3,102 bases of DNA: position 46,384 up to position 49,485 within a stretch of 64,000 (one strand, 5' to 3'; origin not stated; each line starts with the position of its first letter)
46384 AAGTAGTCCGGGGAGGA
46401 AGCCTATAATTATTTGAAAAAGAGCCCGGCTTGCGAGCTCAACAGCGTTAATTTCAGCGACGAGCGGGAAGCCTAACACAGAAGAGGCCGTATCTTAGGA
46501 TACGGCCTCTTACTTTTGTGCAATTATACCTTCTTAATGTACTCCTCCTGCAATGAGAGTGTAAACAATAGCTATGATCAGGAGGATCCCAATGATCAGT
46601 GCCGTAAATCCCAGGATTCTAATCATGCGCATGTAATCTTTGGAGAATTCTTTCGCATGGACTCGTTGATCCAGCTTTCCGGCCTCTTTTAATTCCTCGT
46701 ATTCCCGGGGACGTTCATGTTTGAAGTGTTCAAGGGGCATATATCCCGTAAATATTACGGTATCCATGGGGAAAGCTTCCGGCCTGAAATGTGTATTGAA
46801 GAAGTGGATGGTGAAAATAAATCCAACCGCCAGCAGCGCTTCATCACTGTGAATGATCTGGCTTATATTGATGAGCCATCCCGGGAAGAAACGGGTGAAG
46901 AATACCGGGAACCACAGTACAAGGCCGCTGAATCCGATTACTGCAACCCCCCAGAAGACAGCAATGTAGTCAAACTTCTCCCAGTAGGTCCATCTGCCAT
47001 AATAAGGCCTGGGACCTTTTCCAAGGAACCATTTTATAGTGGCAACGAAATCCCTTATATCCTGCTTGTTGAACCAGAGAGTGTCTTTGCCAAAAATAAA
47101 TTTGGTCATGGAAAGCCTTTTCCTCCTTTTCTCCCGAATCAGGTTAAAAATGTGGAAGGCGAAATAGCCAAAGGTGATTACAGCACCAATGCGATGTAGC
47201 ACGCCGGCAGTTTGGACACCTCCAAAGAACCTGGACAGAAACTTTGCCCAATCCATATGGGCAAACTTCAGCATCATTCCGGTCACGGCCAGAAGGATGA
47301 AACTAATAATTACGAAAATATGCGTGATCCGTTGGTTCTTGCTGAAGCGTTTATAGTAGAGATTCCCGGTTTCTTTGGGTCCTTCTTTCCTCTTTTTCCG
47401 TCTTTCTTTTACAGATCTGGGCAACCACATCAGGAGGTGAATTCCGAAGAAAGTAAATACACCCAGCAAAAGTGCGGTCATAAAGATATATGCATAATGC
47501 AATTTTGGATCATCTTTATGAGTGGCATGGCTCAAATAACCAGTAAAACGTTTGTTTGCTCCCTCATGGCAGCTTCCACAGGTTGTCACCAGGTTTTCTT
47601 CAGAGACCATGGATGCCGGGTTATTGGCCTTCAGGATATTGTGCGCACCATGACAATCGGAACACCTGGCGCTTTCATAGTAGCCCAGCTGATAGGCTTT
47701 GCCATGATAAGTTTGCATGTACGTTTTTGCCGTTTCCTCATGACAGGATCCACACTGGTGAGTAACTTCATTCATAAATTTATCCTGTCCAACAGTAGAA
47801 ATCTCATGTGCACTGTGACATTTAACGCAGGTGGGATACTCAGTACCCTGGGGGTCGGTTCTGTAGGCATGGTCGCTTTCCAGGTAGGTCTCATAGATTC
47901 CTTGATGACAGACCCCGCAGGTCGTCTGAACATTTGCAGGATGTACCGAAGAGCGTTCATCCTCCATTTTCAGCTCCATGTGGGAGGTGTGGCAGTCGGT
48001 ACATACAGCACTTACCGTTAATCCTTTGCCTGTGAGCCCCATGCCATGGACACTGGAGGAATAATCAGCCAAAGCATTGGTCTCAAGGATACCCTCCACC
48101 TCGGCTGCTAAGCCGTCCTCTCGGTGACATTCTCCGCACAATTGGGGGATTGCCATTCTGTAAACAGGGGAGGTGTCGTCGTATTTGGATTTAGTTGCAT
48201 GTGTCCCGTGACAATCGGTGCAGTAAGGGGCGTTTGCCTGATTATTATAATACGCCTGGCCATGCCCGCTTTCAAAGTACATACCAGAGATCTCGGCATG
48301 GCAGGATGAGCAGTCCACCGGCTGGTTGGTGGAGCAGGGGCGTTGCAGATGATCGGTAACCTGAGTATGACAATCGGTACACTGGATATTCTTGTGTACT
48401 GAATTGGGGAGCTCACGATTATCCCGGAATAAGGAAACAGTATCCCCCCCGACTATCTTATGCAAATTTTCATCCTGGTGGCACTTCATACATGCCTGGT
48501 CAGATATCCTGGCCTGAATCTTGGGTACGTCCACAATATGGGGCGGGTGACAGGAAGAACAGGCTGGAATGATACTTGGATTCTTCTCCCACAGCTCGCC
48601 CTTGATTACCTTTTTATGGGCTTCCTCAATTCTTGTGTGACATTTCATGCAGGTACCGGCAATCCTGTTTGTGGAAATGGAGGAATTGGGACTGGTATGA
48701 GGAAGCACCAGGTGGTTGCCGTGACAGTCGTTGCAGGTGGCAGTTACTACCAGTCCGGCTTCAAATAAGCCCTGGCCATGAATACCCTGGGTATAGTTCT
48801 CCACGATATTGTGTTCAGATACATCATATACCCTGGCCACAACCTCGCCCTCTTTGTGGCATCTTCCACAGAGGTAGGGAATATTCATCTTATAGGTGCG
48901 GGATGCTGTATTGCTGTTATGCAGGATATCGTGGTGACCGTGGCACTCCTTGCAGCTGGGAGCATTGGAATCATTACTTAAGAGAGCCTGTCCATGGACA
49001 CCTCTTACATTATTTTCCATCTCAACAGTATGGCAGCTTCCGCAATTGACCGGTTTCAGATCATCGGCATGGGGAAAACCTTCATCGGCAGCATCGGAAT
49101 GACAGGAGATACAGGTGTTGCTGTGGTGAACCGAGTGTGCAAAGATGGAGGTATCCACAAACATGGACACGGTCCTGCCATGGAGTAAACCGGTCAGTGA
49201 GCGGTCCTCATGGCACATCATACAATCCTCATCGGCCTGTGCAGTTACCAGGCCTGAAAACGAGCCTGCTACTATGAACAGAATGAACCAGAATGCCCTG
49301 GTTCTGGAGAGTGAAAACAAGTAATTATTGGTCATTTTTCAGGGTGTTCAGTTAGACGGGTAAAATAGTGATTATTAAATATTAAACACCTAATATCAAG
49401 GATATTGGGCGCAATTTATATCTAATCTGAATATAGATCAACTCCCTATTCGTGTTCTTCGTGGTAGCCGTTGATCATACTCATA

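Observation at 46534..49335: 933-aa fusion of 19 c-haems to a cytochrome-b-like membrane domain, built from an exact 244-residue duplication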

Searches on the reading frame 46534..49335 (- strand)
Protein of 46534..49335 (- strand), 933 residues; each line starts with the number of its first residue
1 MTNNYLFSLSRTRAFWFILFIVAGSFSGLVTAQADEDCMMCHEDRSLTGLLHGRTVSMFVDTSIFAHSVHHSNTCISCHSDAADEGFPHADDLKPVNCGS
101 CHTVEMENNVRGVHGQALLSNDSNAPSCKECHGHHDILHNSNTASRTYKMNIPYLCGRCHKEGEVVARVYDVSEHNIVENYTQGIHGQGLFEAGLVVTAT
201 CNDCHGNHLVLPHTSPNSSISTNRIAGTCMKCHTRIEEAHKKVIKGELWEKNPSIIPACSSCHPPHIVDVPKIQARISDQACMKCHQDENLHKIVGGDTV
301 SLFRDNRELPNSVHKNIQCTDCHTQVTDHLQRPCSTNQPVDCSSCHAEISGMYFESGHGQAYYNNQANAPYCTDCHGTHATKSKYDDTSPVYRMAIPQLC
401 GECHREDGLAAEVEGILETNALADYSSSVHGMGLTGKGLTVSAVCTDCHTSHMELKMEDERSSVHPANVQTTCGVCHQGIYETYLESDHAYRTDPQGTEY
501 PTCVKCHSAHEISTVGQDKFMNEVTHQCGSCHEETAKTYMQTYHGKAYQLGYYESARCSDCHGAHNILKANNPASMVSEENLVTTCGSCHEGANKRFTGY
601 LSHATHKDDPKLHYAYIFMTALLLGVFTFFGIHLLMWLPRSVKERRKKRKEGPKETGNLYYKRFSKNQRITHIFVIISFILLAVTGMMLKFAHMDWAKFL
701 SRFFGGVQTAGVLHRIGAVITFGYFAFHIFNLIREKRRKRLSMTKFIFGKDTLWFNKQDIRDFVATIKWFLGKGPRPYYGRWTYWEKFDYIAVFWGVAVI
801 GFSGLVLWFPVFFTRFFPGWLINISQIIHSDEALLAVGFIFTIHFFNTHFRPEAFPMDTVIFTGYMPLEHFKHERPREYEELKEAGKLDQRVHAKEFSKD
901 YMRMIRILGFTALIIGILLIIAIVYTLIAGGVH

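Call 4: search_protein_families(library=pfam, proteins=[window:46534-49335:-], max_evalue=1)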
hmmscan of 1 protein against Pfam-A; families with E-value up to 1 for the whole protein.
window:46534-49335:- (933 aa): 10 families
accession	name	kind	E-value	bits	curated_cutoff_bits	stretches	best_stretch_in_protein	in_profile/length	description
PF14522.11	Cytochrome_C7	-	2.1e-22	79.2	24.8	9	223-287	10-67/67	Cytochrome c7 and related cytochrome c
PF09699.15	Paired_CXXCH_1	-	1.5e-21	76.2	20.6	6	259-289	9-39/41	Doubled CXXCH motif (Paired_CXXCH_1)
PF14537.11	Cytochrom_c3_2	-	9.4e-16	58.5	25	5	314-404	4-78/79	Cytochrome c3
PF22113.1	Mtrc-MtrF_II-IV_dom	-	4.6e-14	52.8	30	3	31-114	77-175/176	Outer membrane cytochrome MtrC/MtrF-like, domains II/IV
PF01292.26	Ni_hydr_CYTB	-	2.2e-08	34.5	30.1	2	597-747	22-177/179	Prokaryotic cytochrome b561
PF02085.21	Cytochrom_CIII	-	3.4e-08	34.2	22.9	2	309-404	23-101/101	Class III cytochrome C family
PF07787.17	TMEM43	-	0.012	15.4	23.3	1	868-928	149-211/250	Transmembrane protein 43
PF02628.20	COX15-CtaA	-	0.025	14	29.9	1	697-742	232-277/322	Cytochrome oxidase assembly protein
PF21944.1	Hemotin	-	0.17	12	27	1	719-742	15-38/74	Hemotin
PF02060.20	ISK_Channel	-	0.54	10.4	22.1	1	595-642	25-69/126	Slow voltage-gated potassium channel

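Call 5: search_protein_families(library=ncbifam, proteins=[window:46534-49335:-], max_evalue=1)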
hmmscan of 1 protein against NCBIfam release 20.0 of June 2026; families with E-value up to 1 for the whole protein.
window:46534-49335:- (933 aa): 12 families
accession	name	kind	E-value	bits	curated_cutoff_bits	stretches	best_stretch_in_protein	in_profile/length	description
TIGR03508.1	decahem_SO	subfamily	2.5e-19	69.7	192.2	4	310-484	86-255/258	DmsE family decaheme c-type cytochrome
NF041028.1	decahem_GSU2203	exception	3.6e-12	46.1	325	3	423-597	48-214/317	GSU2203 family decaheme c-type cytochrome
NF007924.0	PRK10639.1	equivalog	4.5e-09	36.4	341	1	662-885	8-205/211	formate dehydrogenase cytochrome b556 subunit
TIGR04257.1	nanowire_3heme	domain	7.2e-09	35.7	40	5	443-479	24-60/75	c(7)-type cytochrome triheme domain-containing protein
TIGR01583.1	formate-DH-gamm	equivalog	1.1e-08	35.4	115.85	1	662-883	3-202/204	formate dehydrogenase subunit gamma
TIGR01905.1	paired_CXXCH_1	subfamily_domain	1.4e-06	28.1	25.2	4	258-289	8-39/41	doubled CXXCH domain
NF008659.0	PRK11659.1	equivalog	2.5e-06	27.3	184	2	274-329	41-88/188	cytochrome c nitrite reductase pentaheme subunit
NF007558.0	PRK10179.1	equivalog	0.00031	20.5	339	1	668-885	14-207/217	formate dehydrogenase-N subunit gamma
TIGR02125.1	CytB-hydogenase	equivalog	0.011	15.2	121.5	1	667-747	116-203/212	Ni/Fe-hydrogenase, b-type cytochrome subunit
NF040945.1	CCC_membrane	equivalog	0.072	13.4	65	0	900-931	52-83/99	CCC motif membrane protein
TIGR03146.1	cyt_nit_nrfB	equivalog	0.081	13.2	166.6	0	275-329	7-53/145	cytochrome c nitrite reductase pentaheme subunit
NF042414.1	CLC_0170_fam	subfamily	0.47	10.4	30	1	903-922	34-53/56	CLC_0170 family protein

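Call 6: find_homologous_proteins(query=window:46534-49335:-)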
Query window:46534-49335:- (933 aa): 4099 proteins with E <= 0.001 among 8000 candidates; the best 120 are listed.
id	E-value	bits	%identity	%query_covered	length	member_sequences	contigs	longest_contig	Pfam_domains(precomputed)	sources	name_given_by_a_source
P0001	0.0e+0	2243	100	100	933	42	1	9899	PF09699.16,PF14537.12,PF01292.27,PF02085.22,PF14522.12,PF22113.2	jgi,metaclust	metaclust:\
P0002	0.0e+0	1982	85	100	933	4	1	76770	PF09699.16,PF14537.12,PF01292.27,PF02085.22,PF14522.12,PF22113.2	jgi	jgi:cytochrome b subunit of formate dehydrogenase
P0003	0.0e+0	1947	85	100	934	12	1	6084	PF09699.16,PF14537.12,PF01292.27,PF02085.22,PF14522.12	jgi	jgi:cytochrome b subunit of formate dehydrogenase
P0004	0.0e+0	1941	85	100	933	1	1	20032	PF09699.16,PF14537.12,PF01292.27,PF14522.12,PF22113.2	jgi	-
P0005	0.0e+0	1924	84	100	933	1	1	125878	PF09699.16,PF14537.12,PF01292.27,PF02085.22,PF14522.12,PF22113.2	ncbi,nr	ncbi:MAG: cytochrome c3 family protein [Bacteroidales bacterium]|nr:cytochrome c3 family protein [Ba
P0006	0.0e+0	1882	82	100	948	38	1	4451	PF09699.16,PF14537.12,PF01292.27,PF02085.22,PF14522.12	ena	-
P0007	0.0e+0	1823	80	99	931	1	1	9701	PF09699.16,PF14537.12,PF01292.27,PF14522.12,PF22113.2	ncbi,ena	-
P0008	0.0e+0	1822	81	97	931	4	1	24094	PF09699.16,PF14537.12,PF01292.27,PF14522.12,PF22113.2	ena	-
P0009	0.0e+0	1820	78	100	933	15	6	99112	PF09699.16,PF14537.12,PF01292.27,PF02085.22,PF14522.12,PF22113.2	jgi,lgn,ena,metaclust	metaclust:\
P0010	0.0e+0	1814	81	97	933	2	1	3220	PF09699.16,PF14537.12,PF01292.27,PF02085.22,PF14522.12,PF22113.2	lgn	-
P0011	0.0e+0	1801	80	97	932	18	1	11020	PF09699.16,PF14537.12,PF01292.27,PF02085.22,PF14522.12,PF22113.2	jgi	-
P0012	0.0e+0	1801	80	97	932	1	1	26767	PF09699.16,PF14537.12,PF01292.27,PF14522.12,PF22113.2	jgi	-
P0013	0.0e+0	1800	78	100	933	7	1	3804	PF09699.16,PF14537.12,PF01292.27,PF14522.12,PF22113.2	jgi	jgi:predicted CXXCH cytochrome family protein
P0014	0.0e+0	1790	79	98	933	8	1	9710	PF09699.16,PF14537.12,PF22678.2,PF01292.27,PF14522.12,PF22113.2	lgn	-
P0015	0.0e+0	1781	78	98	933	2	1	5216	PF09699.16,PF14537.12,PF01292.27,PF02085.22,PF14522.12,PF22113.2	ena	-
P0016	0.0e+0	1761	78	97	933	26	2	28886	PF09699.16,PF14537.12,PF01292.27,PF14522.12,PF22113.2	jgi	-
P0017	0.0e+0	1753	77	98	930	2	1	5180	PF09699.16,PF14537.12,PF01292.27,PF14522.12,PF22113.2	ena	-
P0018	0.0e+0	1752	77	99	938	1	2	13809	PF09699.16,PF14537.12,PF01292.27,PF02085.22,PF14522.12,PF22113.2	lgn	-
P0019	0.0e+0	1752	77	98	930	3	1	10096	PF09699.16,PF14537.12,PF22678.2,PF01292.27,PF14522.12,PF22113.2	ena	-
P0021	0.0e+0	1745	77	98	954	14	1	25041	PF09699.16,PF14537.12,PF01292.27,PF14522.12,PF22113.2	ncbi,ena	-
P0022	0.0e+0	1744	75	100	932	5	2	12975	PF09699.16,PF14537.12,PF01292.27,PF02085.22,PF14522.12,PF22113.2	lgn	-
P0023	0.0e+0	1743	76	100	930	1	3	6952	PF09699.16,PF14537.12,PF01292.27,PF02085.22,PF14522.12,PF22113.2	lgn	-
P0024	0.0e+0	1737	76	99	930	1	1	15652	PF09699.16,PF14537.12,PF01292.27,PF14522.12,PF22113.2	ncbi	ncbi:MAG: cytochrome c3 family protein [Bacteroidota bacterium]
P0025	0.0e+0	1737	76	100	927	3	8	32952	PF09699.16,PF14537.12,PF22678.2,PF01292.27,PF14522.12,PF22113.2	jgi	jgi:predicted CXXCH cytochrome family protein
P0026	0.0e+0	1735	77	98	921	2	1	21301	PF09699.16,PF14537.12,PF01292.27,PF14522.12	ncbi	ncbi:MAG: cytochrome c3 family protein [Bacteroidota bacterium]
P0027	0.0e+0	1732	75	100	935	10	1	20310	PF09699.16,PF14537.12,PF01292.27,PF02085.22,PF14522.12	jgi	jgi:predicted CXXCH cytochrome family protein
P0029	0.0e+0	1732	74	100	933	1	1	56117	PF09699.16,PF14537.12,PF01292.27,PF02085.22,PF14522.12,PF22113.2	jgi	-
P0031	0.0e+0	1729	77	97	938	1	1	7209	PF09699.16,PF14537.12,PF01292.27,PF02085.22,PF14522.12,PF22113.2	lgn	-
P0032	0.0e+0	1729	75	99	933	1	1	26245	PF09699.16,PF14537.12,PF01292.27,PF02085.22,PF14522.12,PF22113.2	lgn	-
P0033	0.0e+0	1714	75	98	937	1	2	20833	PF09699.16,PF14537.12,PF01292.27,PF02085.22,PF14522.12,PF22113.2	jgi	jgi:cytochrome b subunit of formate dehydrogenase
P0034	0.0e+0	1710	76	97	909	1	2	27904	PF09699.16,PF14537.12,PF01292.27,PF14522.12,PF22113.2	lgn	-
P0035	0.0e+0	1703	75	99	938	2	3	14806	PF09699.16,PF14537.12,PF01292.27,PF02085.22,PF14522.12,PF22113.2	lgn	-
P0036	0.0e+0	1699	74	99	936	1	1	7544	PF09699.16,PF14537.12,PF01292.27,PF02085.22,PF14522.12,PF22113.2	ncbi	-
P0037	0.0e+0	1693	76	96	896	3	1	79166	PF09699.16,PF14537.12,PF01292.27,PF02085.22,PF14522.12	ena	-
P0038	0.0e+0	1689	74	99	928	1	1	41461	PF09699.16,PF14537.12,PF01292.27,PF14522.12,PF22113.2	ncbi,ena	-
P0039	0.0e+0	1688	74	98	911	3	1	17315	PF09699.16,PF14537.12,PF22678.2,PF01292.27,PF14522.12,PF22113.2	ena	-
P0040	0.0e+0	1675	73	99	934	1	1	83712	PF09699.16,PF14537.12,PF01292.27,PF14522.12,PF22113.2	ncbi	-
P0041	0.0e+0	1673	75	96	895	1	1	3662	PF09699.16,PF14537.12,PF01292.27,PF14522.12,PF22113.2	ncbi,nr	ncbi:MAG: hypothetical protein GY790_04605 [Bacteroidetes bacterium]|nr:hypothetical protein [Bacter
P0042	0.0e+0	1668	75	95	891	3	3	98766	PF09699.16,PF14537.12,PF01292.27,PF14522.12,PF22113.2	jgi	-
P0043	0.0e+0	1650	71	99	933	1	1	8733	PF09699.16,PF14537.12,PF01292.27,PF14522.12,PF22113.2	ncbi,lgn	-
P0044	0.0e+0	1627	72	98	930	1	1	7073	PF09699.16,PF14537.12,PF01292.27,PF02085.22,PF14522.12,PF22113.2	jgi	jgi:cytochrome b subunit of formate dehydrogenase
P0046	0.0e+0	1615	70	100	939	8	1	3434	PF09699.16,PF14537.12,PF22678.2,PF01292.27,PF02085.22,PF14522.12,PF22113.2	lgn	-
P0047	0.0e+0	1608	72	97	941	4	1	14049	PF09699.16,PF14537.12,PF01292.27,PF14522.12,PF22113.2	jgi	-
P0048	0.0e+0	1599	71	98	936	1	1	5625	PF09699.16,PF14537.12,PF01292.27,PF02085.22,PF14522.12,PF22113.2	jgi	jgi:predicted CXXCH cytochrome family protein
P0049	0.0e+0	1599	70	99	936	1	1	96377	PF09699.16,PF14537.12,PF01292.27,PF14522.12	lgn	-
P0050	0.0e+0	1596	72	97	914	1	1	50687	PF09699.16,PF14537.12,PF01292.27,PF02085.22,PF14522.12,PF22113.2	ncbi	ncbi:cytochrome b/b6 domain-containing protein [Bacteroidota bacterium]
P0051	0.0e+0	1587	70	98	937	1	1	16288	PF09699.16,PF14537.12,PF01292.27,PF14522.12,PF22113.2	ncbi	-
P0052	0.0e+0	1565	81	84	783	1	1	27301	PF09699.16,PF14537.12,PF01292.27,PF14522.12,PF22113.2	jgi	jgi:predicted CXXCH cytochrome family protein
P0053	0.0e+0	1553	70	97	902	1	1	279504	PF09699.16,PF14537.12,PF01292.27,PF14522.12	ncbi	ncbi:MAG: cytochrome c3 family protein [Bacteroidales bacterium]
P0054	0.0e+0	1476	76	85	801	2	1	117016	PF09699.16,PF14537.12,PF01292.27,PF14522.12,PF22113.2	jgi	-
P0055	0.0e+0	1453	65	98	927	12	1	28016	PF09699.16,PF14537.12,PF01292.27,PF14522.12,PF22113.2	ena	-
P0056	0.0e+0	1440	65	98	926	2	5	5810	PF09699.16,PF14537.12,PF01292.27,PF14522.12,PF22113.2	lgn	-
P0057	0.0e+0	1437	66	96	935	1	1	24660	PF09699.16,PF14537.12,PF01292.27,PF02085.22,PF14522.12,PF22113.2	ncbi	-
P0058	0.0e+0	1431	64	99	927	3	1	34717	PF09699.16,PF14537.12,PF01292.27,PF02085.22,PF14522.12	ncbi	-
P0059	0.0e+0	1420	65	96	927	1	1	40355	PF09699.16,PF14537.12,PF01292.27,PF14522.12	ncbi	ncbi:cytochrome c3 family protein [Bacteroidota bacterium]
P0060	0.0e+0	1419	64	97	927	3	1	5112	PF09699.16,PF14537.12,PF01292.27,PF02085.22,PF14522.12,PF22113.2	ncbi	-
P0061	0.0e+0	1418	64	98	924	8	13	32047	PF09699.16,PF14537.12,PF01292.27,PF14522.12,PF22113.2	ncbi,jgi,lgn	jgi:cytochrome b subunit of formate dehydrogenase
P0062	0.0e+0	1400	61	99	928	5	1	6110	PF09699.16,PF14537.12,PF01292.27,PF02085.22,PF14522.12,PF22113.2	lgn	-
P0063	0.0e+0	1397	62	98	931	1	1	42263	PF09699.16,PF14537.12,PF01292.27,PF14522.12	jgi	jgi:predicted CXXCH cytochrome family protein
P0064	0.0e+0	1389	62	97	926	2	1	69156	PF09699.16,PF14537.12,PF01292.27,PF14522.12,PF22113.2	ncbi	-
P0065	0.0e+0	1387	62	100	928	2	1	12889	PF09699.16,PF14537.12,PF01292.27,PF02085.22,PF14522.12,PF22113.2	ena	-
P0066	0.0e+0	1377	62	98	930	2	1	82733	PF09699.16,PF14537.12,PF01292.27,PF14522.12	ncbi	ncbi:MAG: cytochrome c3 family protein [Bacteroidales bacterium]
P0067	0.0e+0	1371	61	97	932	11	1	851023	PF09699.16,PF14537.12,PF14522.12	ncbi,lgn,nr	ncbi:MAG: hypothetical protein KQI35_06260 [Bacteroidetes bacterium]|nr:hypothetical protein [Bacter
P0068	0.0e+0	1371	61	97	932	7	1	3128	PF09699.16,PF14537.12,PF01292.27,PF14522.12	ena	-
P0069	0.0e+0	1371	61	98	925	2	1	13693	PF09699.16,PF14537.12,PF01292.27,PF14522.12,PF22113.2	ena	-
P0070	0.0e+0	1370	61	98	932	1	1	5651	PF09699.16,PF14537.12,PF01292.27,PF02085.22,PF14522.12,PF22113.2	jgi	-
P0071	0.0e+0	1370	61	98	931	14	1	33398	PF09699.16,PF14537.12,PF01292.27,PF02085.22,PF14522.12,PF22113.2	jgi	-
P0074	0.0e+0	1368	61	96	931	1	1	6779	PF09699.16,PF14537.12,PF01292.27,PF03264.20,PF14522.12,PF22113.2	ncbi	-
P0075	0.0e+0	1365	59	97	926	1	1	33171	PF09699.16,PF14537.12,PF01292.27,PF03264.20,PF14522.12,PF22113.2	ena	-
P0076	0.0e+0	1365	60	96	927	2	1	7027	PF09699.16,PF14537.12,PF01292.27,PF14522.12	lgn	-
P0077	0.0e+0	1364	62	98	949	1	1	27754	PF09699.16,PF14537.12,PF01292.27,PF14522.12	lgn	-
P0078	0.0e+0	1364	60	99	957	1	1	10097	PF09699.16,PF14537.12,PF01292.27,PF14522.12,PF22113.2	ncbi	-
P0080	0.0e+0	1362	85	70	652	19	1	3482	PF09699.16,PF14537.12,PF01292.27,PF14522.12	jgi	jgi:cytochrome b subunit of formate dehydrogenase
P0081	0.0e+0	1361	62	98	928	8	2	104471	PF09699.16,PF14537.12,PF01292.27,PF14522.12,PF22113.2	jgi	jgi:predicted CXXCH cytochrome family protein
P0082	0.0e+0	1360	60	96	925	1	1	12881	PF09699.16,PF14537.12,PF01292.27,PF03264.20,PF14522.12,PF22113.2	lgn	-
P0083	0.0e+0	1360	60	98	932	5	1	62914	PF09699.16,PF14537.12,PF01292.27,PF14522.12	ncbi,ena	-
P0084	0.0e+0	1360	61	100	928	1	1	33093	PF09699.16,PF14537.12,PF01292.27,PF00684.26,PF14522.12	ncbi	-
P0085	0.0e+0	1360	59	98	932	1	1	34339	PF09699.16,PF14537.12,PF01292.27,PF14522.12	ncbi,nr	ncbi:MAG: cytochrome c3 family protein [Bacteroidales bacterium]|nr:cytochrome c3 family protein [Ba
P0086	0.0e+0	1359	60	97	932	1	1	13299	PF09699.16,PF14537.12,PF01292.27,PF02085.22,PF14522.12,PF22113.2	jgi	jgi:predicted CXXCH cytochrome family protein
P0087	0.0e+0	1359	62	95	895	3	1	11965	PF09699.16,PF14537.12,PF01292.27,PF02085.22,PF14522.12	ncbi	ncbi:MAG: cytochrome c3 family protein [Bacteroidota bacterium]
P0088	0.0e+0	1358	59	99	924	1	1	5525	PF09699.16,PF14537.12,PF22678.2,PF01292.27,PF14522.12,PF22113.2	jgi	jgi:predicted CXXCH cytochrome family protein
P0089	0.0e+0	1357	60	98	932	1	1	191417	PF09699.16,PF14537.12,PF01292.27,PF14522.12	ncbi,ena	-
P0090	0.0e+0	1357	59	98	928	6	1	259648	PF09699.16,PF14537.12,PF01292.27,PF14522.12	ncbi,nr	ncbi:MAG: cytochrome c3 family protein [Bacteroidia bacterium]|nr:cytochrome c3 family protein [Bact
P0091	0.0e+0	1356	61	96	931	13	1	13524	PF09699.16,PF14537.12,PF01292.27,PF14522.12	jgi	-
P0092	0.0e+0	1355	60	98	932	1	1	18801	PF09699.16,PF14537.12,PF01292.27,PF14522.12,PF22113.2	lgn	-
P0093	0.0e+0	1354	59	98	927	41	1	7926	PF09699.16,PF14537.12,PF01292.27,PF14522.12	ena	-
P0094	0.0e+0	1354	61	97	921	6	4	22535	PF09699.16,PF14537.12,PF01292.27,PF14522.12,PF22113.2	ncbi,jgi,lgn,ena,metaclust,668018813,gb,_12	metaclust:\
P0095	0.0e+0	1353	62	95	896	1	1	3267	PF09699.16,PF14537.12,PF01292.27,PF14522.12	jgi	jgi:predicted CXXCH cytochrome family protein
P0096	0.0e+0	1353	60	98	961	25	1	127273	PF09699.16,PF14537.12,PF01292.27,PF02085.22,PF14522.12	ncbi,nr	ncbi:MAG TPA: cytochrome c3 family protein [Prolixibacteraceae bacterium]|nr:cytochrome c3 family pr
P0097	0.0e+0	1353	60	98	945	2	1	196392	PF09699.16,PF14537.12,PF01292.27,PF02085.22,PF00684.26,PF14522.12,PF22113.2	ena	-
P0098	0.0e+0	1353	60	99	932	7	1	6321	PF09699.16,PF14537.12,PF01292.27,PF14522.12,PF22113.2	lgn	-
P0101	0.0e+0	1352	60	97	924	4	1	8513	PF09699.16,PF14537.12,PF01292.27,PF14522.12,PF22113.2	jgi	jgi:predicted CXXCH cytochrome family protein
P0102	0.0e+0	1352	62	95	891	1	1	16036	PF09699.16,PF14537.12,PF01292.27,PF02085.22,PF14522.12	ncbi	-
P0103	0.0e+0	1350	60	98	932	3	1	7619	PF09699.16,PF14537.12,PF01292.27,PF14522.12,PF22113.2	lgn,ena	-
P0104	0.0e+0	1350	61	96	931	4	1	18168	PF09699.16,PF14537.12,PF01292.27,PF02085.22,PF14522.12,PF22113.2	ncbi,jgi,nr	ncbi:MAG: cytochrome c3 family protein [Bacteroidales bacterium]|jgi:predicted CXXCH cytochrome fami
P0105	0.0e+0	1350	60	98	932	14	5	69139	PF09699.16,PF14537.12,PF01292.27,PF14522.12,PF22113.2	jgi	-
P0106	0.0e+0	1350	61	98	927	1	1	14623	PF09699.16,PF14537.12,PF01292.27,PF02085.22,PF14522.12,PF22113.2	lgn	-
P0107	0.0e+0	1349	58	99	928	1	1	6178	PF09699.16,PF14537.12,PF01292.27,PF14522.12,PF22113.2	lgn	-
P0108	0.0e+0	1349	59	100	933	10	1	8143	PF09699.16,PF14537.12,PF01292.27,PF14522.12,PF22113.2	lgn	-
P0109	0.0e+0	1349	61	97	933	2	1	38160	PF09699.16,PF14537.12,PF01292.27,PF14522.12,PF22113.2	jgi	jgi:predicted CXXCH cytochrome family protein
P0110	0.0e+0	1349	60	99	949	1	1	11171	PF09699.16,PF14537.12,PF01292.27,PF00684.26,PF14522.12,PF22113.2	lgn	-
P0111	0.0e+0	1348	60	98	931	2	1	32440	PF09699.16,PF14537.12,PF01292.27,PF14522.12,PF22113.2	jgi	jgi:predicted CXXCH cytochrome family protein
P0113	0.0e+0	1348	60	98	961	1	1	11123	PF09699.16,PF14537.12,PF01292.27,PF02085.22,PF00684.26,PF14522.12,PF22113.2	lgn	-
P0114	0.0e+0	1348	60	98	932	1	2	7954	PF09699.16,PF14537.12,PF01292.27,PF14522.12,PF22113.2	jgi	-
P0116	0.0e+0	1347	60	98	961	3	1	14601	PF09699.16,PF14537.12,PF01292.27,PF02085.22,PF00684.26,PF14522.12,PF22113.2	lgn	-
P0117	0.0e+0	1346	60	97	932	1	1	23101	PF09699.16,PF14537.12,PF01292.27,PF02085.22,PF14522.12,PF22113.2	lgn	-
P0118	0.0e+0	1346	60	98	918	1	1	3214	PF09699.16,PF14537.12,PF01292.27,PF14522.12,PF22113.2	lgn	-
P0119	0.0e+0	1346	60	99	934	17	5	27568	PF09699.16,PF14537.12,PF01292.27,PF14522.12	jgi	-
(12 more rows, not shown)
